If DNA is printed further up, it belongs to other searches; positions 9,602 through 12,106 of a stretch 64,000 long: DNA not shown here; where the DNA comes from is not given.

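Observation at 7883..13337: Sugar-type ABC importer operon carrying a 734-aa secreted PHP/CehA-family multidomain protein between its SBP and permease genes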

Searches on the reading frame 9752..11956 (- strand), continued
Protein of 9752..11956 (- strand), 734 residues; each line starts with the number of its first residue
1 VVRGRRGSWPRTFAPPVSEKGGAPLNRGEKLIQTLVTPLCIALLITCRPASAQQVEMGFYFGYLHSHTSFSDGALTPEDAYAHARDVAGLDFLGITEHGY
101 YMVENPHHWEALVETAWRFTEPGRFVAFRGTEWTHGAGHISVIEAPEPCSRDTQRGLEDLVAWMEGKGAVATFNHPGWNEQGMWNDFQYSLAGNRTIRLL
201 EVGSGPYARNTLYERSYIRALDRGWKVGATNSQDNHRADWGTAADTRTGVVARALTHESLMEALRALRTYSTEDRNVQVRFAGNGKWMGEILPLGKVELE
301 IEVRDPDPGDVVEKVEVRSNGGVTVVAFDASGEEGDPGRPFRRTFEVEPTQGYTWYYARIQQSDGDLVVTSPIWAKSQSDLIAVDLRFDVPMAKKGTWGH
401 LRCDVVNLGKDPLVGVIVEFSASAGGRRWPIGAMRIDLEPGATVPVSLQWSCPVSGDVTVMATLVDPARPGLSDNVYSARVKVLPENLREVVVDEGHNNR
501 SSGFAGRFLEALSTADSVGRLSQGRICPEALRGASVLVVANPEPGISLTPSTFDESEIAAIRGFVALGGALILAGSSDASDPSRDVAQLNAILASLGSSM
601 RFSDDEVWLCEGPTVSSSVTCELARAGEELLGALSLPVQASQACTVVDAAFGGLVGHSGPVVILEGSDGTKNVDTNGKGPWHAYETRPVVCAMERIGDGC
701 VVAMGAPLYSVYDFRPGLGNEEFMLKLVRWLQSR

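Call 35: search_protein_families(library=pfam, proteins=[L047:8243-13912:+, L049:7814-14347:+, L039:8216-14095:+, L060:7652-13207:+], max_evalue=0.01)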
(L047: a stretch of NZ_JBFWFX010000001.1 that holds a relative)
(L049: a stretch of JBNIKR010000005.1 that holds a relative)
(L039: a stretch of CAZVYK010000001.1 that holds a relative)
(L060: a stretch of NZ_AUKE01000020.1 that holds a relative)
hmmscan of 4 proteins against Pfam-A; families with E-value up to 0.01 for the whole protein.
L047:8243-13912:+ (1889 aa): 10 families
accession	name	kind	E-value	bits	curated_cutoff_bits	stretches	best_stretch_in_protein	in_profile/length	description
PF00395.25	SLH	-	2.1e-32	111.3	20.8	3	1710-1751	2-44/44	S-layer homology domain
PF18942.5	DUF5689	-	5.9e-16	59.4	28.6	2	314-480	24-216/217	Family of unknown function (DUF5689)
PF01336.31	tRNA_anti-codon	-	3.2e-10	40.2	27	1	316-381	1-73/75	OB-fold nucleic acid binding domain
PF07705.17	CARDB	-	5.2e-08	33.5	22.7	1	937-1015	8-82/101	CARDB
PF13290.12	CHB_HEX_C_1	-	1.6e-07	31.6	22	1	226-289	1-66/67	Chitobiase/beta-hexosaminidase C-terminal domain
PF08661.17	Rep_fac-A_3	-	3.7e-06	27.7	23.5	0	1394-1459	10-70/105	Replication factor A protein 3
PF04076.19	BOF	-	9.9e-05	22.8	25.8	0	32-105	17-96/103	Bacterial OB fold (BOF) protein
PF02811.25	PHP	-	0.00014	22.7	26.4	1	599-646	3-41/164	PHP domain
PF23355.1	IFT52_GIFT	-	0.00017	21.2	27.2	1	1042-1152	2-108/246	IFT52 GIFT domain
PF13287.12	Fn3_assoc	-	0.0016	18.9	23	1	238-293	2-59/59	Fn3 associated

L049:7814-14347:+ (2177 aa): 13 families
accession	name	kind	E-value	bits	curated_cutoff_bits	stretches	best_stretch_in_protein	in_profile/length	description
PF02872.23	5_nucleotid_C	-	1.5e-48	165.3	23.6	1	1907-2060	1-157/158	5'-nucleotidase, C-terminal domain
PF18942.5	DUF5689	-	1.5e-20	74.5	28.6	3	254-428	23-217/217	Family of unknown function (DUF5689)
PF00932.25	LTD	-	2.6e-15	57.2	34.3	1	38-157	6-108/109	Lamin Tail Domain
PF00149.33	Metallophos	-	1.9e-12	48.4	21.5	1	1627-1834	2-190/191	Calcineurin-like phosphoesterase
PF09822.16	ABC_transp_aux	-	1.5e-10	41.2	34.7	1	1178-1360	14-199/288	ABC-type uncharacterized transport system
PF14258.12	DUF4350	-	7.2e-07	30.1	30.4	1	1198-1404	14-157/181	Domain of unknown function (DUF4350)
PF23355.1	IFT52_GIFT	-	1.1e-06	28.4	27.2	1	1201-1285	23-108/246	IFT52 GIFT domain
PF07705.17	CARDB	-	2.1e-06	28.3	22.7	1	1073-1151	8-82/101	CARDB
PF06283.17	ThuA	-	6.1e-05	23.8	33.4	1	1178-1403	2-183/209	Trehalose utilisation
PF00746.26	Gram_pos_anchor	-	6.3e-05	23.3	20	1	2138-2174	5-41/43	LPXTG cell wall anchor motif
PF02811.25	PHP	-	0.0005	20.9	26.4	1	739-785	3-51/164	PHP domain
PF19077.6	Big_13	-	0.0031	18.4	27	1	644-715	24-92/102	Bacterial Ig-like domain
PF24157.1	DUF7408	-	0.0061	17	27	0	1218-1269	34-86/174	Domain of unknown function (DUF7408)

L039:8216-14095:+ (1959 aa): 14 families
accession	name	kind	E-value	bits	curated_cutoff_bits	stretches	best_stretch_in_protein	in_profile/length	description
PF07833.16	Cu_amine_oxidN1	-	3.6e-35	120.6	24.2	1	1858-1955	11-108/108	Copper amine oxidase N-terminal domain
PF00932.25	LTD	-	4.6e-25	88.5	34.3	2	201-305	9-107/109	Lamin Tail Domain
PF09136.16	Glucodextran_B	-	9.6e-12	45.1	27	1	1756-1824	14-80/83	Glucodextranase, domain B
PF19077.6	Big_13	-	6.4e-09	36.7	27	1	526-579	36-92/102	Bacterial Ig-like domain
PF12228.14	DUF3604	-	1.8e-05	23.8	20.4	0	633-673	127-167/591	Protein of unknown function (DUF3604)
PF07705.17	CARDB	-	4.3e-05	24.1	22.7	1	915-1010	2-92/101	CARDB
PF23355.1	IFT52_GIFT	-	0.00011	21.8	27.2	1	1027-1144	1-108/246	IFT52 GIFT domain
PF13750.12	Big_3_3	-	0.00017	21.7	27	0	1804-1828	125-149/157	Bacterial Ig-like domain (group 3)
PF07495.19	Y_Y_Y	-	0.00044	20.5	26.6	0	1796-1826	33-63/65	Y_Y_Y domain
PF14258.12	DUF4350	-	0.0011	19.7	30.4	1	1089-1270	47-170/181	Domain of unknown function (DUF4350)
PF09822.16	ABC_transp_aux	-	0.0016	18.1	34.7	1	1049-1131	20-108/288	ABC-type uncharacterized transport system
PF02811.25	PHP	-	0.0017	19.2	26.4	1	599-644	1-41/164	PHP domain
PF18942.5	DUF5689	-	0.005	17.2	28.6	1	1297-1348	3-56/217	Family of unknown function (DUF5689)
PF18998.6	Flg_new_2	-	0.0075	16.7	23.6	0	1495-1566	2-72/73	Divergent InlB B-repeat domain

L060:7652-13207:+ (1851 aa): 9 families
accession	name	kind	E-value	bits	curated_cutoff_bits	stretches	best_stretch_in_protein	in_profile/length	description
PF13290.12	CHB_HEX_C_1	-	5.7e-17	61.9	22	2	706-777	1-67/67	Chitobiase/beta-hexosaminidase C-terminal domain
PF19127.6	Choline_bind_3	-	1.3e-08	35.1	27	2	1782-1822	1-42/47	Choline-binding repeat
PF13287.12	Fn3_assoc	-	3.1e-08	34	23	1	717-780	1-59/59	Fn3 associated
PF17957.7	Big_7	-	0.00044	21.3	24.1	0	1054-1090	17-44/70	Bacterial Ig domain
PF01336.31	tRNA_anti-codon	-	0.00088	19.6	27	0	1544-1609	3-73/75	OB-fold nucleic acid binding domain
PF02811.25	PHP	-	0.0014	19.5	26.4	1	795-843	2-51/164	PHP domain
PF18942.5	DUF5689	-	0.0021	18.4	28.6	0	1537-1590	21-75/217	Family of unknown function (DUF5689)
PF01473.26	Choline_bind_1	-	0.0074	17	20.5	0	1784-1801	2-19/19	Putative cell wall binding repeat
PF19085.6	Choline_bind_2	-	0.0082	16.8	27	0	1812-1837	9-38/38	Choline-binding repeat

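Call 36: search_protein_families(library=pfam, proteins=[L034:1787-3604:-, L034:3797-4771:+, L034:4901-5947:+, L034:6429-8171:+, L034:8242-9672:+, L034:14149-15459:+, L034:16246-17781:+, L034:18408-20024:+, L034:20102-20884:+, L034:20885-21823:+], max_evalue=0.001)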
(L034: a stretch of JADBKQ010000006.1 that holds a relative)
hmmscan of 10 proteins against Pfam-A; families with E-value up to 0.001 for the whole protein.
L034:1787-3604:- (605 aa): 2 families
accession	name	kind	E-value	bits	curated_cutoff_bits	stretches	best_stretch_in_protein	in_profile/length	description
PF00814.31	TsaD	-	3.6e-93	312.5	24.8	1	275-568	2-263/264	tRNA N6-adenosine threonylcarbamoyltransferase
PF22521.2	HypF_C_2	-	4e-09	37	27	1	492-564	164-236/241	Carbamoyltransferase, Kae1-like Domain, second subdomain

L034:3797-4771:+ (324 aa): 1 family
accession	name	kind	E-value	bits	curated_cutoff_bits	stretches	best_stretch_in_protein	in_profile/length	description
PF01261.30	AP_endonuc_2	-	1.3e-21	77.8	31.1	1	68-280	26-221/249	Xylose isomerase-like TIM barrel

L034:4901-5947:+ (348 aa): 2 families
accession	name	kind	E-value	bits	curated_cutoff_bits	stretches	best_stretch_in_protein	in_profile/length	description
PF02826.25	2-Hacid_dh_C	-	2.3e-61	206.7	25.1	1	128-305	2-178/178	D-isomer specific 2-hydroxyacid dehydrogenase, NAD binding domain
PF00389.36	2-Hacid_dh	-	1.1e-31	109.7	24.6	1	23-337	2-134/134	D-isomer specific 2-hydroxyacid dehydrogenase, catalytic domain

L034:6429-8171:+ (580 aa): 7 families
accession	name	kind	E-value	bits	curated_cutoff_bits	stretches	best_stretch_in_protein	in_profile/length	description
PF00958.27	GMP_synt_C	-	9.4e-45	151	27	1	488-579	1-92/92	GMP synthase C terminal domain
PF00117.34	GATase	-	4e-39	134.7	22.8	1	67-247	1-188/190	Glutamine amidotransferase class-I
PF02540.23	NAD_synthase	-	1.6e-08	34.5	21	1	273-303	16-46/242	NAD synthase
PF07722.19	Peptidase_C26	-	1.2e-06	28.9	20.5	1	131-231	101-219/219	Peptidase C26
PF06508.19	QueC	-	3.6e-05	23.8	22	0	277-338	1-60/210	Queuosine biosynthesis protein QueC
PF03054.22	tRNA_Me_trans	-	8e-05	22.8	20.6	0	277-309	2-33/202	tRNA methyl transferase HUP domain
PF02568.20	ThiI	-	0.00053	20.1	20.5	0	275-326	3-53/197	Thiamine biosynthesis protein (ThiI)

L034:8242-9672:+ (476 aa): 2 families
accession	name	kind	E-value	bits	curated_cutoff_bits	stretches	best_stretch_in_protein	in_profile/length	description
PF13416.11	SBP_bac_8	-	2.9e-40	139.3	27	1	101-409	1-273/279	Bacterial extracellular solute-binding protein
PF01547.30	SBP_bac_1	-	2e-34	120.4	26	1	96-384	7-305/307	Bacterial extracellular solute-binding protein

L034:14149-15459:+ (436 aa): 4 families
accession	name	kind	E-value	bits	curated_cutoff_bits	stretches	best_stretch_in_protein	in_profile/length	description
PF13393.11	tRNA-synt_His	-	1.5e-70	238.3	25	1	85-425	1-308/308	Histidyl-tRNA synthetase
PF01409.25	tRNA-synt_2d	-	3.8e-06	27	19.8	1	99-210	21-130/246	tRNA synthetases class II core domain (F)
PF00587.30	tRNA-synt_2b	-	1.2e-05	25.9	29.3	1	148-219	1-76/179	tRNA synthetase class II core domain (G, H, P, S and T)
PF00152.25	tRNA-synt_2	-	5.4e-05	22.9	25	0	94-124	22-52/308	tRNA synthetases class II (D, K and N)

L034:16246-17781:+ (511 aa): 1 family
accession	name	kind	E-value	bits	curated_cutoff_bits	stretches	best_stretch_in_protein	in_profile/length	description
PF00815.25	Histidinol_dh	-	1.1e-156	522.4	27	1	71-469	11-411/411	Histidinol dehydrogenase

L034:18408-20024:+ (538 aa): 6 families
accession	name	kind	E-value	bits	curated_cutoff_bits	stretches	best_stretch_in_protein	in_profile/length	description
PF00977.27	His_biosynth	-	1.2e-63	215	23.6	2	255-440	3-188/228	Histidine biosynthesis protein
PF00117.34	GATase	-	3.5e-20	72.9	22.8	1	79-240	44-186/190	Glutamine amidotransferase class-I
PF07685.20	GATase_3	-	3.8e-08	33.6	27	1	68-150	31-115/196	CobB/CobQ-like glutamine amidotransferase domain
PF01174.25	SNO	-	2e-05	25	27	1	69-231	24-174/188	SNO glutamine amidotransferase family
PF07722.19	Peptidase_C26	-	8.1e-05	22.9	20.5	0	104-126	96-118/219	Peptidase C26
PF01965.30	DJ-1_PfpI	-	0.00083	19.6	26.6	0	64-128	47-109/165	DJ-1/PfpI family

L034:20102-20884:+ (260 aa): 6 families
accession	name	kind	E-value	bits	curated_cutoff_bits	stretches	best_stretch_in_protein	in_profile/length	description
PF00977.27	His_biosynth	-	1.3e-88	296.7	23.6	1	10-242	1-228/228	Histidine biosynthesis protein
PF01207.24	Dus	-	1.7e-06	27.9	20.4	0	68-124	173-229/311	Dihydrouridine synthase (Dus)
PF03060.21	NMO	-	2.3e-06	27.7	28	1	161-233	145-223/331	Nitronate monooxygenase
PF02581.23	TMP-TENI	-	9e-06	25.6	27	0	64-108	134-177/180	Thiamine monophosphate synthase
PF01180.27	DHO_dh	-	0.00014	21.6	27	0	65-113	224-274/291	Dihydroorotate dehydrogenase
PF00478.31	IMPDH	-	0.00018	21.1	25.6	0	172-234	175-237/345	IMP dehydrogenase / GMP reductase domain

L034:20885-21823:+ (312 aa): 2 families
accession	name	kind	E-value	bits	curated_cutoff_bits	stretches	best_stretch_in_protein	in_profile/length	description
PF01502.23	PRA-CH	-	1.7e-33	114.7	27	1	80-154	1-74/74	Phosphoribosyl-AMP cyclohydrolase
PF01503.22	PRA-PH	-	5.8e-22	78.3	21.3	1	225-311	2-85/86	Phosphoribosyl-ATP pyrophosphohydrolase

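Call 56: search_protein_families(library=pfam, proteins=[L076:246-1238:+, L076:1454-2437:+, L076:2471-4210:+, L076:4215-5297:+, L076:7039-8355:+, L076:8410-10209:+, L076:10329-11765:+, L080:3655-5445:+, L080:5460-6209:+, L043:9935-11752:+], max_evalue=0.001)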
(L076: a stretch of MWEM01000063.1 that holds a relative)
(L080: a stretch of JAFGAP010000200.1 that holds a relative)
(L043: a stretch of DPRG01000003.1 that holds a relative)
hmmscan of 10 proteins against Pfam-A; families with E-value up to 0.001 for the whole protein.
L076:246-1238:+ (330 aa): 2 families
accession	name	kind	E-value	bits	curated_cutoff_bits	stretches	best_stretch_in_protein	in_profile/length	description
PF04754.18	Transposase_31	-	4.4e-50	170.5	21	1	16-214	1-195/203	Putative transposase, YhgA-like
PF14261.11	DUF4351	-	8.3e-12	45.4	25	1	272-329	2-59/59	Domain of unknown function (DUF4351)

L076:1454-2437:+ (327 aa): 4 families
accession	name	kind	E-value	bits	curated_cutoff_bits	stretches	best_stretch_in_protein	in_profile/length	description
PF13343.11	SBP_bac_6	-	1.4e-23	84.1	24.6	1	84-294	24-230/245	Bacterial extracellular solute-binding protein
PF13416.11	SBP_bac_8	-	4.4e-22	79.6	27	1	35-287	2-265/279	Bacterial extracellular solute-binding protein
PF01547.30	SBP_bac_1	-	1.7e-17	64.9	26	1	31-270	9-306/307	Bacterial extracellular solute-binding protein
PF13531.11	SBP_bac_11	-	1.9e-13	51.2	25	1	33-273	14-221/227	Bacterial extracellular solute-binding protein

L076:2471-4210:+ (579 aa): 1 family
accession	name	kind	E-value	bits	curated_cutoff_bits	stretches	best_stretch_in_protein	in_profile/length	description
PF00528.27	BPD_transp_1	-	3.1e-24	86.1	26.4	2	103-298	1-183/184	Binding-protein-dependent transport system inner membrane component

L076:4215-5297:+ (360 aa): 3 families
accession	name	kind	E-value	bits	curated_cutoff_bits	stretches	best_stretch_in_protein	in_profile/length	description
PF00005.33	ABC_tran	-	2.8e-35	122.3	25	1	23-164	2-136/137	ABC transporter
PF08402.16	TOBE_2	-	2.4e-10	40.8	21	1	282-357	2-75/76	TOBE domain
PF13304.12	AAA_21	-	0.00022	21.8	27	0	131-196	232-299/304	AAA domain, putative AbiEii toxin, Type IV TA system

L076:7039-8355:+ (438 aa): 2 families
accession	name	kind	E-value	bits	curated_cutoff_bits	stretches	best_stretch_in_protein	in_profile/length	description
PF13416.11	SBP_bac_8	-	5.4e-45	154.8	27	1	64-370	1-273/279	Bacterial extracellular solute-binding protein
PF01547.30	SBP_bac_1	-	1.9e-36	127.1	26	1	61-345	9-305/307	Bacterial extracellular solute-binding protein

L076:8410-10209:+ (599 aa): 1 family
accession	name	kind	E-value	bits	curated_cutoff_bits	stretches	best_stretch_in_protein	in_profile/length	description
PF02811.25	PHP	-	9.7e-05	23.2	26.4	1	33-197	2-118/164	PHP domain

L076:10329-11765:+ (478 aa): 1 family
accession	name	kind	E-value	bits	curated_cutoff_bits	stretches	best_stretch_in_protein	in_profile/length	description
PF01609.27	DDE_Tnp_1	-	2.8e-11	44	23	1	168-419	5-200/200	Transposase DDE domain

L080:3655-5445:+ (596 aa): 1 family
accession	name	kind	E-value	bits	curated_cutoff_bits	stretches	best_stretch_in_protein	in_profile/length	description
PF02811.25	PHP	-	0.00035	21.4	26.4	1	25-101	2-66/164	PHP domain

L080:5460-6209:+ (249 aa): 9 families
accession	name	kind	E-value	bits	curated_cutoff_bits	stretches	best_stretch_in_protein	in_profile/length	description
PF12146.15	Hydrolase_4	-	2.7e-15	56.8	27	1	31-141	6-113/239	Serine aminopeptidase, S33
PF02129.25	Peptidase_S15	-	2e-12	47.8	23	1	23-126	12-116/262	X-Pro dipeptidyl-peptidase (S15 family)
PF00561.26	Abhydrolase_1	-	2.8e-12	47.3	25.8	1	30-149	1-113/245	alpha/beta hydrolase fold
PF12697.13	Abhydrolase_6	-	5.7e-10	40.7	26.3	1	32-139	1-96/217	Alpha/beta hydrolase family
PF00326.27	Peptidase_S9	-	5e-09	36.4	22.6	1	56-246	10-208/213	Prolyl oligopeptidase family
PF20408.4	Abhydrolase_11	-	1.5e-05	25.3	27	0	31-128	4-98/193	Alpha/beta hydrolase domain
PF01738.24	DLH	-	0.00017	21.7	21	1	29-137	13-129/217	Dienelactone hydrolase family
PF05057.20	DUF676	-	0.00035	20.6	20.3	1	59-125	32-98/217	Putative serine esterase (DUF676)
PF20434.5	BD-FAE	-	0.00072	19.6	26.8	0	27-125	11-109/215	BD-FAE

L043:9935-11752:+ (605 aa): 0 families
